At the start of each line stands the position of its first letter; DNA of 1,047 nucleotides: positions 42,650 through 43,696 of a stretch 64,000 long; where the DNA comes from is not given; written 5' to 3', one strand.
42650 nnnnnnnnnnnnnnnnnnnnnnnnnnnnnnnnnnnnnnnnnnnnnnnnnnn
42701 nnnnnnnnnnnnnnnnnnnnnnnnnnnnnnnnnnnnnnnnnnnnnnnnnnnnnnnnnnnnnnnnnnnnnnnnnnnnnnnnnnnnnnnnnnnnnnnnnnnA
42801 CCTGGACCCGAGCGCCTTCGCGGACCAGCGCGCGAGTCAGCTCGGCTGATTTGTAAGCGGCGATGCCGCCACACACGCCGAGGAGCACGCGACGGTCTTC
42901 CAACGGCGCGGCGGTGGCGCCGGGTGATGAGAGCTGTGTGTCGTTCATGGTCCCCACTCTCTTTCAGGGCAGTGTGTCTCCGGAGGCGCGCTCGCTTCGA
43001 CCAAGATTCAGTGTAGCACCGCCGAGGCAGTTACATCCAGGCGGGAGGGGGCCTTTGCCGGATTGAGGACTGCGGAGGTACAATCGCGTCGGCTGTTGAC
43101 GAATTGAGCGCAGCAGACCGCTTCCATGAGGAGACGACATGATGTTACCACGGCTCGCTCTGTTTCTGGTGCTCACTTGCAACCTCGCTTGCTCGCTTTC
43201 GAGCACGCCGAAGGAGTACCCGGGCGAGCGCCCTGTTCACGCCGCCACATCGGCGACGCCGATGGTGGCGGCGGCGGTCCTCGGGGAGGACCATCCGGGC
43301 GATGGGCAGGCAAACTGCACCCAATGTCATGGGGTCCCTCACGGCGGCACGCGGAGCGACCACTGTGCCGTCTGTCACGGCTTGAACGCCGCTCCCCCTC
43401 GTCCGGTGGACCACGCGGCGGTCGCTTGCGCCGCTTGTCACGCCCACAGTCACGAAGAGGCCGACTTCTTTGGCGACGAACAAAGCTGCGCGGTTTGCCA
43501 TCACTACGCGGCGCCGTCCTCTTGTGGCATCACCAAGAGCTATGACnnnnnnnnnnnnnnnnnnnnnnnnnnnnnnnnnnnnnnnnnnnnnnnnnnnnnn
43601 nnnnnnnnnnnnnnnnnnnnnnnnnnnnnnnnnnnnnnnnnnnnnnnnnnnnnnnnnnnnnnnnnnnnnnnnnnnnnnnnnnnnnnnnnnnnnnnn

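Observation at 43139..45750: Unusual flavocytochrome: periplasmic tetraheme cytochrome c fused to a CrtI/amine-oxidase-family FAD oxidoreductase, translationally coupled to a spermidine-synthase-like gene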

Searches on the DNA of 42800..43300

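Call 86: search_rna_families(source=window, start=42800, end=43300, threshold=evalue, max_evalue=1)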
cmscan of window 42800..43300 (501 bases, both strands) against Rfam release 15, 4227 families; matches with E-value up to 1: 0.
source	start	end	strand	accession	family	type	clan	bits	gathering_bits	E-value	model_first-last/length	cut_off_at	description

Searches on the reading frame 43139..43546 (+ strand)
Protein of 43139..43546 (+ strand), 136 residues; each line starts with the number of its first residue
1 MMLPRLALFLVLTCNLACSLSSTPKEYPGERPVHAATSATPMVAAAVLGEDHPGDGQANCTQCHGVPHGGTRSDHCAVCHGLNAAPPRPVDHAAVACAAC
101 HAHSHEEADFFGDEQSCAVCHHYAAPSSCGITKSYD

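Call 43: search_protein_families(library=pfam, proteins=[window:43139-43546:+], max_evalue=1)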
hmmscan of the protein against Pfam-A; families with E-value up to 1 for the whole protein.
window:43139-43546:+ (136 aa): 7 families
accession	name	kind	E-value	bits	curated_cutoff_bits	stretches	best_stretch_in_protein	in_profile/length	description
PF14537.11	Cytochrom_c3_2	-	0.0013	19.6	25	2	53-80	53-78/79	Cytochrome c3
PF14843.11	GF_recep_IV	-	0.016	15.4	29.5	1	54-129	13-87/132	Growth factor receptor domain IV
PF02085.21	Cytochrom_CIII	-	0.31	11.8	22.9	0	51-121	24-101/101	Class III cytochrome C family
PF02132.21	RecR_ZnF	-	0.37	11.1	22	0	75-82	3-10/21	RecR, Cys4-zinc finger domain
PF14522.11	Cytochrome_C7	-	0.41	10.9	24.8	0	51-122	7-67/67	Cytochrome c7 and related cytochrome c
PF01155.25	HypA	-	0.79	10.2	28.9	0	55-83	68-96/112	Hydrogenase/urease nickel incorporation, metallochaperone, hypA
PF25436.1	BSD2_CRD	-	0.99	10.1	27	0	47-66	3-22/69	BSD2 cysteine rich domain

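Call 72: search_protein_families(library=ncbifam, proteins=[window:43139-43546:+], max_evalue=0.01)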
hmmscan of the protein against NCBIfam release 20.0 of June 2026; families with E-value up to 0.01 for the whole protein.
window:43139-43546:+ (136 aa): 0 families
